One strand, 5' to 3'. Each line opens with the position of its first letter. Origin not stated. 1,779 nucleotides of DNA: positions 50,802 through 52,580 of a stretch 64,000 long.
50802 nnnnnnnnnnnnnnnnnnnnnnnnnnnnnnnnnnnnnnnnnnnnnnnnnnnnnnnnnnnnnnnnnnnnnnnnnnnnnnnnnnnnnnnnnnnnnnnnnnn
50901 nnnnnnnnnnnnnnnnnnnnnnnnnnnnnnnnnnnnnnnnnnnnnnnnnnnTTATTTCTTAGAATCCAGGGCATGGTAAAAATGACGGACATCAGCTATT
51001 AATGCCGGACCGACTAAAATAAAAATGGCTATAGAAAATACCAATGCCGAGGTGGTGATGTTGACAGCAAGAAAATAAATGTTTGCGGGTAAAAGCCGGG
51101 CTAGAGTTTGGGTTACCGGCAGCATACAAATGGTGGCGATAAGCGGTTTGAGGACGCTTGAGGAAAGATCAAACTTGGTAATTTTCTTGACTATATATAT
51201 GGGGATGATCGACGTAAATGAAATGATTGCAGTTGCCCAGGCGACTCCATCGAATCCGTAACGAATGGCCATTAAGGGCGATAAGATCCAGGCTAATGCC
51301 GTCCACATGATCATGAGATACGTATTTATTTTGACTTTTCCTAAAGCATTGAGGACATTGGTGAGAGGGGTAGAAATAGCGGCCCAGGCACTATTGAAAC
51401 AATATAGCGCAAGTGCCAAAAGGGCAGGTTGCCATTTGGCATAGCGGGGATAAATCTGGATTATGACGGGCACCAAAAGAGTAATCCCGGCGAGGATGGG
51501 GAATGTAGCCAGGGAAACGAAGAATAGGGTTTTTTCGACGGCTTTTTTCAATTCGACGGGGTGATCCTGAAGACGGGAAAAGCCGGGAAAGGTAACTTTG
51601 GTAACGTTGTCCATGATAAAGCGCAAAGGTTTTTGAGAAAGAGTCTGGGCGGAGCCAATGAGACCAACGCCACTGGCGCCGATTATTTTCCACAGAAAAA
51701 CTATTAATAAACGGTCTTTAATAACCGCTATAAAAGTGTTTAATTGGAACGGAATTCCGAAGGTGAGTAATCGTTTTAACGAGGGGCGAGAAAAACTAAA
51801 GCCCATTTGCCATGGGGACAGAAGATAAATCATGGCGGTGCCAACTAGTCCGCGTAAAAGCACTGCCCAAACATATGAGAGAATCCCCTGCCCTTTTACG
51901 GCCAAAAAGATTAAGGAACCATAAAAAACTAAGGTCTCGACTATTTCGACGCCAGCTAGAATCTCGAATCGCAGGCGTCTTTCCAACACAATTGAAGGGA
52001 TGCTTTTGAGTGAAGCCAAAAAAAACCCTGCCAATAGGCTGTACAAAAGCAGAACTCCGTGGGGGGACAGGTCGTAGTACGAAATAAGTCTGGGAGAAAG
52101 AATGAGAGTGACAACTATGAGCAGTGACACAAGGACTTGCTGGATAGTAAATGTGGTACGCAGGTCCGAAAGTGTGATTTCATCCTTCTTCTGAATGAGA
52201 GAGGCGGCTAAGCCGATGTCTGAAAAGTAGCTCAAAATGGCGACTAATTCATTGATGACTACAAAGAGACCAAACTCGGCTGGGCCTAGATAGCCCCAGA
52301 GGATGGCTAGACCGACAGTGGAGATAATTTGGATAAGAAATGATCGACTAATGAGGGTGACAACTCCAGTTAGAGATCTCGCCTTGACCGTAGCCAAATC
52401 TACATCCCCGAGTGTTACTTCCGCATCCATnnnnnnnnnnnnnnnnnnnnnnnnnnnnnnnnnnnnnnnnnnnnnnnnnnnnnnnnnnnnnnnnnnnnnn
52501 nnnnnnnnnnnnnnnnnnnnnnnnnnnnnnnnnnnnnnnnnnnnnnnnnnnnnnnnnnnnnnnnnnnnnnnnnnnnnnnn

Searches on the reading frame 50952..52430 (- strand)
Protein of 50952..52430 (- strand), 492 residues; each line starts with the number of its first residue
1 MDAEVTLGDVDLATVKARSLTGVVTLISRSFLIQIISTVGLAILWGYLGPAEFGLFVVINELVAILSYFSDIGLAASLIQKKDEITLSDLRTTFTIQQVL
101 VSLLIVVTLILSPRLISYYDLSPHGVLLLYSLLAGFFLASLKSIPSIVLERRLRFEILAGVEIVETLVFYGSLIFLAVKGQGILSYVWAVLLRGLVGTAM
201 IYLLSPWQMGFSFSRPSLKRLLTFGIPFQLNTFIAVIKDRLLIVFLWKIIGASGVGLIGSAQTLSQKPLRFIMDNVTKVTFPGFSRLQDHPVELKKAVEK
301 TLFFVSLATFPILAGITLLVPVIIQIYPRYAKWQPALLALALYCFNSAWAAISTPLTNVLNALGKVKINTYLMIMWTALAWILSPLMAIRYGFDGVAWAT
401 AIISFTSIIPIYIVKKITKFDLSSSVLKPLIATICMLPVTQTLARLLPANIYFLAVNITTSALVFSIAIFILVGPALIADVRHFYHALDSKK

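Call 5: search_protein_families(library=pfam, proteins=[window:50952-52430:-], max_evalue=0.1)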
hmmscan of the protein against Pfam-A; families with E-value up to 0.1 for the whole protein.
window:50952-52430:- (492 aa): 2 families
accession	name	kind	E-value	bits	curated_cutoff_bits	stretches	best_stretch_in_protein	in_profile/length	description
PF13440.11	Polysacc_synt_3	-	1.6e-45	156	23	1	48-326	6-282/293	Polysaccharide biosynthesis protein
PF01943.22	Polysacc_synt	-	3.8e-19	69.6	28.2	1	21-288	3-274/274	Polysaccharide biosynthesis protein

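Call 72: search_solved_structures(query=window:50952-52430:-, max_evalue=0.01)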
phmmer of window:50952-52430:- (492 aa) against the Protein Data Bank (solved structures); distinct sequences matched with E-value up to 0.01: 0.
